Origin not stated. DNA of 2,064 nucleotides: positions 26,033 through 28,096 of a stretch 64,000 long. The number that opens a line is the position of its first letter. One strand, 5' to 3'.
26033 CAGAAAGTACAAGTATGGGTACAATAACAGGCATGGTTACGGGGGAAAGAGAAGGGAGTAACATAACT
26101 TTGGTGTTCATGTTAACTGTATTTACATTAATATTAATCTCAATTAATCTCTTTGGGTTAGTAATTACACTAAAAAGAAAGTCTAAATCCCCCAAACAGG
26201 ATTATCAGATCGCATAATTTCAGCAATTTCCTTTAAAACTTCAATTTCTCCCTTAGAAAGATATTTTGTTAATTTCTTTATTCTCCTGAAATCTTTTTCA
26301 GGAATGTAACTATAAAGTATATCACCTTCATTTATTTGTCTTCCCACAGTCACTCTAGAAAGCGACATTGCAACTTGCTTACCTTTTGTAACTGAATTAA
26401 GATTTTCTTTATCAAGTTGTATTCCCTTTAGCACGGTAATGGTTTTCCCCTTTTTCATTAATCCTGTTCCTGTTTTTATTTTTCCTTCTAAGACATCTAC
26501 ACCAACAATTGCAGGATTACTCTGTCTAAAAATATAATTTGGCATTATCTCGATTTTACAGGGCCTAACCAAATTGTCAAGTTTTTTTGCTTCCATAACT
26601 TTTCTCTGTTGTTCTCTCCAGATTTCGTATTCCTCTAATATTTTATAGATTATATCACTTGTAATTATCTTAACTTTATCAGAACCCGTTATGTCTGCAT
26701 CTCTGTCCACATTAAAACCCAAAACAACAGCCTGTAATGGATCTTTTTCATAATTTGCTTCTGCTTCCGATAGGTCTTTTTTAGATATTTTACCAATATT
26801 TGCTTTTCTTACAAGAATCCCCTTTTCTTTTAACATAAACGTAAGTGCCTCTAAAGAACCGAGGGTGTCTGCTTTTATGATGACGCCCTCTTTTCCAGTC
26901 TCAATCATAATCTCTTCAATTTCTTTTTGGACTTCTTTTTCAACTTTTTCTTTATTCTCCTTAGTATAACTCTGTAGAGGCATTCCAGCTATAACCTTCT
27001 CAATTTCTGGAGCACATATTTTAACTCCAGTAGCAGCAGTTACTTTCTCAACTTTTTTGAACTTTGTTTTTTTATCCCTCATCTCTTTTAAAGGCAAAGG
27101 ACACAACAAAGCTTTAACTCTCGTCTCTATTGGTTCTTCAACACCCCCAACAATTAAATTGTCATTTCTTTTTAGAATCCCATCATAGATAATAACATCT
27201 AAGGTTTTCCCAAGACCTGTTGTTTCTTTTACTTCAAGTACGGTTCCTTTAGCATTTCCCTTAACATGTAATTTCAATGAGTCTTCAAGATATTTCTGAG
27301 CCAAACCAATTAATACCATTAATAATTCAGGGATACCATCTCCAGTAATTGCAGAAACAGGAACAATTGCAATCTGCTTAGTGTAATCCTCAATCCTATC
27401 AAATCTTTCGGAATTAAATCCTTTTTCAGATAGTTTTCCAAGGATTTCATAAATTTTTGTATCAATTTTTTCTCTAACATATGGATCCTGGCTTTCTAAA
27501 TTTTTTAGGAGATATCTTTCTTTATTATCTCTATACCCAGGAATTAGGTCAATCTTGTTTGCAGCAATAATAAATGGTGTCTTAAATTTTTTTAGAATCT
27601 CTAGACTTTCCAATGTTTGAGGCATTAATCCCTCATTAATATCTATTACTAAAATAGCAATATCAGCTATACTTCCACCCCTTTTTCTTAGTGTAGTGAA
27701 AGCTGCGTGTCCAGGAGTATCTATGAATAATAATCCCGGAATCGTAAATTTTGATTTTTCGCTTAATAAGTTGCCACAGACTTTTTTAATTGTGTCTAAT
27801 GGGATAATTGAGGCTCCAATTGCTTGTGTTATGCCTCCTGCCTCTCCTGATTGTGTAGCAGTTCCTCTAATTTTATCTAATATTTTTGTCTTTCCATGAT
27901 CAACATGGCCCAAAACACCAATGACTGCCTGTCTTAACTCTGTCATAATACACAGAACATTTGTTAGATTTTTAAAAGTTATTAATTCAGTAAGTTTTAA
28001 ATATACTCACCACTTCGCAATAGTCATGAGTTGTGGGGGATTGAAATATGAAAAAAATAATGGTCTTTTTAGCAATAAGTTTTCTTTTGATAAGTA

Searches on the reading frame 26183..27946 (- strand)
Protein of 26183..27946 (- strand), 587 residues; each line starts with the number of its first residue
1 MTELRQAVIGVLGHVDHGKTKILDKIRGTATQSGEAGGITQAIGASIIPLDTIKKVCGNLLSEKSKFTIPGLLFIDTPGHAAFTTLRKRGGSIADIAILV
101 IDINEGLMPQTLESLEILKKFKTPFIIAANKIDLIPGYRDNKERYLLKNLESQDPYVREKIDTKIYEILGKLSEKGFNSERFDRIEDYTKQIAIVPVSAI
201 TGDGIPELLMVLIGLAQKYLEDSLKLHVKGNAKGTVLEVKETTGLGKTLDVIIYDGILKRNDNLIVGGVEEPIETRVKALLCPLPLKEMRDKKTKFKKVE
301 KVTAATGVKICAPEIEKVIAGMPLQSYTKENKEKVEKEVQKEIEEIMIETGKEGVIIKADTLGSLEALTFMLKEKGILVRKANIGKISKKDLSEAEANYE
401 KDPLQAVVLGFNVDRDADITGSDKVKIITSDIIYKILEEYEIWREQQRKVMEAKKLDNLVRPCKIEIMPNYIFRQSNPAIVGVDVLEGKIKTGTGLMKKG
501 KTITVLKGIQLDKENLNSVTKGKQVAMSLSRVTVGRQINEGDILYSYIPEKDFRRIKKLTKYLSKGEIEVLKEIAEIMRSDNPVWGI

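Call 39: search_protein_families(library=pfam, proteins=[window:26183-27946:-], max_evalue=0.001)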
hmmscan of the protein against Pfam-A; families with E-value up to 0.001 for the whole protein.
window:26183-27946:- (587 aa): 6 families
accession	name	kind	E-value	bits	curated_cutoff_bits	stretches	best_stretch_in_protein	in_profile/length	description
PF00009.33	GTP_EFTU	-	7e-32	111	26.5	1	8-217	5-187/188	Elongation factor Tu GTP binding domain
PF14578.12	GTP_EFTU_D4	-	7.5e-26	90.3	23.8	1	461-545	1-86/86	Elongation factor Tu domain 4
PF11987.13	IF-2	-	2.7e-16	60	27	1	330-441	3-117/117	Translation-initiation factor 2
PF03144.31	GTP_EFTU_D2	-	1.5e-06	28.9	30.3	1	246-324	1-72/73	Elongation factor Tu domain 2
PF01926.29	MMR_HSR1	-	2.2e-06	28.2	21.9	1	9-131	2-113/113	50S ribosome-binding GTPase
PF03029.23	ATP_bind_1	-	0.0001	22.6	27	1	44-210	66-232/240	Conserved hypothetical ATP binding protein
